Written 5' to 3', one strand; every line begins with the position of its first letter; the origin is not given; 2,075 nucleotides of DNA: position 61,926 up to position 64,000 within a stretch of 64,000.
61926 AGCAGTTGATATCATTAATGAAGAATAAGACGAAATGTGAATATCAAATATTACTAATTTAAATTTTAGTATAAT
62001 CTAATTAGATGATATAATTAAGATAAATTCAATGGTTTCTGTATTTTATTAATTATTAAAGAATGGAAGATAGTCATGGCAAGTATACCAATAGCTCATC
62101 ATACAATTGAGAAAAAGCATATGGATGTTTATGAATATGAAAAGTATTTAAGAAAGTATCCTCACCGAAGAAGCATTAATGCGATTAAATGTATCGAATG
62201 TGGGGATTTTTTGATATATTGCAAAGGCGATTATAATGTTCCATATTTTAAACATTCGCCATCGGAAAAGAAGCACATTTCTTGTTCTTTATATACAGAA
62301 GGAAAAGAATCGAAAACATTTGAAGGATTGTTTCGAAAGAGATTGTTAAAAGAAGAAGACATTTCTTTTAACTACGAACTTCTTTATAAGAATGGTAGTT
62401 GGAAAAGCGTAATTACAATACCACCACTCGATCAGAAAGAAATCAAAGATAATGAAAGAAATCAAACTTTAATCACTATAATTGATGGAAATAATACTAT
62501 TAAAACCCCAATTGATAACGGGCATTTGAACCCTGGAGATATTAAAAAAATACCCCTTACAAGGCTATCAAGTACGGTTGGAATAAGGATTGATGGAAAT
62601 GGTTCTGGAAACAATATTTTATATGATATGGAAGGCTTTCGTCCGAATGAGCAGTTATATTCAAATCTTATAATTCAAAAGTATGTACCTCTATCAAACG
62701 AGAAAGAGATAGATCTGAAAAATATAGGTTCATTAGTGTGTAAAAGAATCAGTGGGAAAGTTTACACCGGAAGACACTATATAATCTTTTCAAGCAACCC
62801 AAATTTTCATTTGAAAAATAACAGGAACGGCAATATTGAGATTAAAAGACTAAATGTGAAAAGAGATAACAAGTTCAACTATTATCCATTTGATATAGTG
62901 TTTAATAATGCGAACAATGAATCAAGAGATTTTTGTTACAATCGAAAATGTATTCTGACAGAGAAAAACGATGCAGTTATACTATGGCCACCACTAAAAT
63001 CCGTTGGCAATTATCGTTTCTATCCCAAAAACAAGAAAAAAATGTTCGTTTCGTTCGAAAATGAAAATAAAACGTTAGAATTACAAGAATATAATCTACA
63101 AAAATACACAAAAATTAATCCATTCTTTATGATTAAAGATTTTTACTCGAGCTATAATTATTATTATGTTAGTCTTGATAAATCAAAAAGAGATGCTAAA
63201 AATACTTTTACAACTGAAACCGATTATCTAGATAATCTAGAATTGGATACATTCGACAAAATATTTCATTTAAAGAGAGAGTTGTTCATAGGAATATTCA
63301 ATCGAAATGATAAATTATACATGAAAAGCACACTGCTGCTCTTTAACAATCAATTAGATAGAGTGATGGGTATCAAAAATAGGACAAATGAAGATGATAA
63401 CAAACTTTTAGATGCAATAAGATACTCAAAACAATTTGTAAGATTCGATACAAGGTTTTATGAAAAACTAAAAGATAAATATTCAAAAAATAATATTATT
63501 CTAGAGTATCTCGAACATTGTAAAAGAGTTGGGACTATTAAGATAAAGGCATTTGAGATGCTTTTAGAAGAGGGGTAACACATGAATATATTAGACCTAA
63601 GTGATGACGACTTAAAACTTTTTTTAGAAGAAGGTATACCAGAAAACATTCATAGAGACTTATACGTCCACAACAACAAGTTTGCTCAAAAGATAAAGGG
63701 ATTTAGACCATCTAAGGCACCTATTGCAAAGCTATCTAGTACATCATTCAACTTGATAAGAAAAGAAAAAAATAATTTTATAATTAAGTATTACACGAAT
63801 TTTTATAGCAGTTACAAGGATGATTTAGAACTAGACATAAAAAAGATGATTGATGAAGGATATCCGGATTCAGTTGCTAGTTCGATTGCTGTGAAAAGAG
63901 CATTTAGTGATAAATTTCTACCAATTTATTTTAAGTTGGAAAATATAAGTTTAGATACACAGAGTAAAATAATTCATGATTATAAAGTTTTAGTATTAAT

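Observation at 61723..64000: AT-rich two-gene cassette of unknown function distal to hsdR, within the tRNA-Leu-associated defence island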

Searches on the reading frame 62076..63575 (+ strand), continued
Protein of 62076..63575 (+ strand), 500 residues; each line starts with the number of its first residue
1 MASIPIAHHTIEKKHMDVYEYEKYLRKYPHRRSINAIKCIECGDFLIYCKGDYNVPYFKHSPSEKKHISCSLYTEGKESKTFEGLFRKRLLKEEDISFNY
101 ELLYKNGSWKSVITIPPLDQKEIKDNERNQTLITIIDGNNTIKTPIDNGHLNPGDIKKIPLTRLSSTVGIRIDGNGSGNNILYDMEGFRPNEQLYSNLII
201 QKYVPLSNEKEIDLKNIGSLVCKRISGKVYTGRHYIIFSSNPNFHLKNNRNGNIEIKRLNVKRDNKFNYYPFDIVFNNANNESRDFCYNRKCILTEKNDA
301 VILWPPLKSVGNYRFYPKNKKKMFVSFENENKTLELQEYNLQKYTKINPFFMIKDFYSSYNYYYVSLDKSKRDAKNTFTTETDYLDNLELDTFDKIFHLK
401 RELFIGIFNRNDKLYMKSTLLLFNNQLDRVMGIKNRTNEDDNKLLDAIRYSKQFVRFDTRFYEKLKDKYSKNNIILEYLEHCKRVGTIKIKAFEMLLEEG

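Call 98: search_protein_families(library=pfam, proteins=[L006:9014-9973:+, L008:153-1259:+, L028:9040-9978:+, L019:781-1788:+, L019:171-776:+, L006:19217-19735:+, L023:19191-20423:+, L027:4022-5353:+, L004:10271-11365:+, L007:8366-9565:+], max_evalue=0.001)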
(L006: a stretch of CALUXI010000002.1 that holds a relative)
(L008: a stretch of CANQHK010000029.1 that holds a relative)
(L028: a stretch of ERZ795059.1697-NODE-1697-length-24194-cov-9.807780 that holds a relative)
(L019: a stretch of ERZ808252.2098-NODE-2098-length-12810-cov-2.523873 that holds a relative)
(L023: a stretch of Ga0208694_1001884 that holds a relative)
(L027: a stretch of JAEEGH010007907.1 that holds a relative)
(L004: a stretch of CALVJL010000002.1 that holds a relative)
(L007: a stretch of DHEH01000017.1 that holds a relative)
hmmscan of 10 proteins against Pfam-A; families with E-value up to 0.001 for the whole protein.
L006:9014-9973:+ (320 aa): 1 family
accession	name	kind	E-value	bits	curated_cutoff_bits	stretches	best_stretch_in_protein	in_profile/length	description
PF11185.13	DUF2971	-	1.1e-08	36.8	22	1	190-276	1-89/89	Protein of unknown function (DUF2971)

L008:153-1259:+ (369 aa): 1 family
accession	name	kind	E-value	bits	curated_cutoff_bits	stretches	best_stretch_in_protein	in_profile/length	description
PF11185.13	DUF2971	-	6.2e-10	40.7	22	1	213-304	1-89/89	Protein of unknown function (DUF2971)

L028:9040-9978:+ (313 aa): 1 family
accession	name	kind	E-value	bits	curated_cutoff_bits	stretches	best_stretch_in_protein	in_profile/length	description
PF11185.13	DUF2971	-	3.9e-09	38.2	22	1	161-244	1-89/89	Protein of unknown function (DUF2971)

L019:781-1788:+ (336 aa): 1 family
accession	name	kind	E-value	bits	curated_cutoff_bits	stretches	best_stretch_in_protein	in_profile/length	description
PF08843.17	AbiEii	-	4.6e-40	138.5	22.5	1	42-320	2-237/238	Nucleotidyl transferase AbiEii toxin, Type IV TA system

L019:171-776:+ (202 aa): 1 family
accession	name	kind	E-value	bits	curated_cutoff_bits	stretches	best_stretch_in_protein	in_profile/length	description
PF19570.5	DUF6088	-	2.9e-35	122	25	1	9-179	1-170/172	Family of unknown function (DUF6088)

L006:19217-19735:+ (173 aa): 1 family
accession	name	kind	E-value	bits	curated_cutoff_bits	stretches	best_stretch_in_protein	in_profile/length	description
PF18050.6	Cyclophil_like2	-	6.3e-19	68.6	22.7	1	63-168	1-112/115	Cyclophilin-like family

L023:19191-20423:+ (411 aa): 2 families
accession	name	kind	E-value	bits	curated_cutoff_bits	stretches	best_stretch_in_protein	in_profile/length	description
PF25164.1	CoiA_N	-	3.4e-10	39.7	26.3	1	14-52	9-47/50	Competence protein CoiA, N-terminal domain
PF06054.18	CoiA_nuc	-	1.1e-05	26.1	20.3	1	82-161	29-112/158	Competence protein CoiA, nuclease-like domain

L027:4022-5353:+ (444 aa): 9 families
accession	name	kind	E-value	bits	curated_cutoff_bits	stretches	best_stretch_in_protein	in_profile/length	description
PF05958.17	tRNA_U5-meth_tr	-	4.7e-24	85.5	23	1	84-442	1-355/357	tRNA (Uracil-5-)-methyltransferase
PF13847.12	Methyltransf_31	-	6.7e-09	36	27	1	300-409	2-117/145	Methyltransferase domain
PF03602.21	Cons_hypoth95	-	1.2e-07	32.1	24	1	301-394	41-141/182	Conserved hypothetical protein 95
PF02475.24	TRM5-TYW2_MTfase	-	1.6e-06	28.7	28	1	300-391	35-125/164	TRM5/TYW2 methyltransferase domain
PF05175.20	MTS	-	1.6e-06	28.3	23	1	297-380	27-110/170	Methyltransferase small domain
PF13649.12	Methyltransf_25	-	2.1e-05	25.6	27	1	305-374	1-70/97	Methyltransferase domain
PF09445.16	Methyltransf_15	-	0.00014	22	22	1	303-381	2-84/165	RNA cap guanine-N2 methyltransferase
PF01555.25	N6_N4_Mtase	-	0.00016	22.2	26.7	1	299-339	179-219/221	DNA methylase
PF01135.25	PCMT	-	0.00025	21.3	20.3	1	291-357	63-132/210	Protein-L-isoaspartate(D-aspartate) O-methyltransferase (PCMT)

L004:10271-11365:+ (365 aa): 0 families

L007:8366-9565:+ (400 aa): 0 families

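Call 102: fold_search(model_id=the predicted structure, library=pdb)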
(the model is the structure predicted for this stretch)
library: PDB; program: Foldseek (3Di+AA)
matches with E <= 10: 955; with E <= 0.001: 0
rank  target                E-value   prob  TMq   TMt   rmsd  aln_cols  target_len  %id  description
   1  9bky_A                3.3e-02  0.47  0.12  0.31  14.0       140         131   17  Crystal structure of a C2 domain from Trichomonas vaginalis (sulfate bound) (released 2024-05-08)
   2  9bky_C                4.1e-02  0.35  0.12  0.28  13.5       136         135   17  Crystal structure of a C2 domain from Trichomonas vaginalis (sulfate bound) (released 2024-05-08)
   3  9bkw                  4.4e-02  0.44  0.12  0.32  14.2       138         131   14  Crystal structure of a C2 domain from Trichomonas vaginalis (released 2024-05-08)
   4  2cjt_A                4.6e-02  0.28  0.09  0.28  12.9       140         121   11  Structural Basis for a Munc13-1 Homodimer - Munc13-1 - RIM Heterodimer Switch: C2-domains as Versatile Protein-Protein (released 2006-06-07)
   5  5a50_A                7.3e-02  0.15  0.10  0.23  17.5       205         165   11  The crystal structure of Arabidopsis thaliana CAR4 in complex with two calcium ions, Zn and Phopho Choline (released 2016-03-02)
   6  9bky_B                9.6e-02  0.33  0.12  0.31  13.1       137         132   14  Crystal structure of a C2 domain from Trichomonas vaginalis (sulfate bound) (released 2024-05-08)
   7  4rj9                  1.0e-01  0.14  0.10  0.24  17.3       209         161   10  Structure of a plant specific C2 domain protein, OsGAP1 from rice (released 2015-08-26)
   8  4v29_A                1.1e-01  0.51  0.10  0.25  10.0        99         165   12  The crystal structure of Arabidopsis thaliana CAR4 in complex with two calcium ions (released 2014-12-17)
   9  5a50_B                1.1e-01  0.14  0.11  0.24  17.3       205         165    8  The crystal structure of Arabidopsis thaliana CAR4 in complex with two calcium ions, Zn and Phopho Choline (released 2016-03-02)
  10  2cjs_A                1.3e-01  0.23  0.10  0.24  10.2       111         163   12  Structural Basis for a Munc13-1 Homodimer - Munc13-1 - RIM Heterodimer Switch: C2-domains as Versatile Protein-Protein (released 2006-06-07)
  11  2otp_B                1.8e-01  0.10  0.11  0.23  15.3       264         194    8  Crystal Structure of Immunoglobulin-Like Transcript 1 (ILT1/LIR7/LILRA2) (released 2008-02-19)
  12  5ejl                  1.9e-01  0.08  0.09  0.16  15.3       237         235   13  MrkH, A novel c-di-GMP dependence transcription regulatory factor. (released 2016-10-19)
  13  6x5v_A                2.0e-01  0.18  0.11  0.11  11.9       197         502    8  Peptide-bound structure of Marinomonas primoryensis peptide-binding domain (released 2021-09-01)
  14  1w80_A                2.0e-01  0.14  0.14  0.23  14.4       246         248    8  Crystal structure of the alpha-adaptin appendage domain, from the AP2 adaptor complex, bound to 2 peptides from Synapt (released 2004-10-27)
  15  5k8g                  2.0e-01  0.13  0.12  0.12  15.1       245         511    6  Crystal structure of a putative peptide-binding domain of MpAFP (released 2017-09-06)
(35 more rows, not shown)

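Call 114: find_encoding_contigs(protein=P0001, flank=5000, max_places=2)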
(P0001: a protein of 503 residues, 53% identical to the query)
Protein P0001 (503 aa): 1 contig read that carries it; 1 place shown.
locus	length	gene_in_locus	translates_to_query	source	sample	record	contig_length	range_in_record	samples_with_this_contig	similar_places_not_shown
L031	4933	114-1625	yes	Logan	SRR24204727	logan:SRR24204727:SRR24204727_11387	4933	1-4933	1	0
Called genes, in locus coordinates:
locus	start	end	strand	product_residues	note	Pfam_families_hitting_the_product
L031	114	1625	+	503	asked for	-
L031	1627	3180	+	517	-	-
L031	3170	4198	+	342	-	-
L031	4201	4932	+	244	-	?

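Call 116: search_protein_families(library=padloc, proteins=[L031:3170-4195:+, L031:4201-4932:+, L031:1627-3177:+, L031:114-1622:+], max_evalue=0.001)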
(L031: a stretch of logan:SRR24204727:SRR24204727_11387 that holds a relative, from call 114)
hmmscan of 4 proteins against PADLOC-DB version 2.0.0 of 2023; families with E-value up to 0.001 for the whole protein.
L031:3170-4195:+ (342 aa): 1 family
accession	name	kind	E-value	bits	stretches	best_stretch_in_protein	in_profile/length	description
PDLC00008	DruD1|DruD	-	1.4e-23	81.5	1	8-338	2-331/338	Unknown function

L031:4201-4932:+ (244 aa): 20 families
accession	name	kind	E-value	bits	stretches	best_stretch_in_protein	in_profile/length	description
PDLC00013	DruE1|DruE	-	4.2e-86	288.1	1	4-237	4-232/1776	SNF2 family N-terminal domain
PDLC00051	DruE4|DruE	-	9e-37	124.2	2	9-144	8-141/1829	SNF2 family N-terminal domain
PDLC00014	DruE2|DruE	-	2.1e-36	123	1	13-236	10-277/1928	SNF2 family N-terminal domain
PDLC00015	DruE2|DruE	-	1.3e-34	117.2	2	15-138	13-143/1887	SNF2 family N-terminal domain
PDLC00037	DruE3|DruE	-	8.3e-25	84.7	1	33-170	36-179/2055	SNF2 family N-terminal domain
PDLC00036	DruE3|DruE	-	4.7e-21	71.6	1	16-169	14-164/2023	SNF2 family N-terminal domain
PDLC00035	DruE3|DruE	-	1.4e-18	64.1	1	87-169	97-178/1460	SNF2 family N-terminal domain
PDLC02896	DpdJ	-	2.5e-11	40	1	105-213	178-276/1487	DpdJ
PDLC03960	SngC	-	2e-08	31.5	1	104-171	37-96/720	-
PDLC02898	DpdJ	-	9.9e-08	29.2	1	95-210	175-276/506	DpdJ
PDLC01533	Cas3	-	3.3e-07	27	1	67-164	14-97/897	CAS-I; effector_G3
PDLC02893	DpdJ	-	2.1e-06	24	1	103-171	181-243/876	DpdJ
PDLC01196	Cas3d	-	2.9e-05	20.8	1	91-173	13-80/594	CAS-I-D; effector_G3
PDLC02570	DrmA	-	0.00011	18.7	1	110-171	193-249/851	DrmA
PDLC01089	C3a193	-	0.00012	18.6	1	74-189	236-337/983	poss. alt. Cas3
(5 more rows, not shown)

L031:1627-3177:+ (517 aa): 0 families

L031:114-1622:+ (503 aa): 0 families

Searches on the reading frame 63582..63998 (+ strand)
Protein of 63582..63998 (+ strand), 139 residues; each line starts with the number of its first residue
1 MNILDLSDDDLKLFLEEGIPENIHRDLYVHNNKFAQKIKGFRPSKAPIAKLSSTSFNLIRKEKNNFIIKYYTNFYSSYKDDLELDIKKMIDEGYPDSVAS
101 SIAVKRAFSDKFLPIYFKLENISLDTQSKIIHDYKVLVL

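Call 16: search_protein_families(library=pfam, proteins=[window:63582-63998:+], max_evalue=0.1)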
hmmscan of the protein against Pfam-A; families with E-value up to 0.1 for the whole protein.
window:63582-63998:+ (139 aa): 0 families

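Call 34: find_homologous_proteins(query=window:63582-63998:+, max_evalue=0.001)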
Query window:63582-63998:+: 11 candidates shared short words with the query, none scored E <= 0.001.

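Call 43: search_protein_families(library=ncbifam, proteins=[window:63582-63998:+], max_evalue=1)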
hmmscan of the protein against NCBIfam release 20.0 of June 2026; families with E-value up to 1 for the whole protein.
window:63582-63998:+ (139 aa): 0 families

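Call 44: search_protein_families(library=phrogs, proteins=[window:63582-63998:+], max_evalue=1)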
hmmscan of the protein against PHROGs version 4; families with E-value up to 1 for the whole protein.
window:63582-63998:+ (139 aa): 3 families
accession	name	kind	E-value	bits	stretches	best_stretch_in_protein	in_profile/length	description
phrog_29947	-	unknown function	0.026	15.1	1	24-73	189-236/296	-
phrog_2006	-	head and packaging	0.031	14.3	1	61-104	152-195/385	major head protein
phrog_19365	-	unknown function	0.11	13.6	1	58-96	54-92/93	-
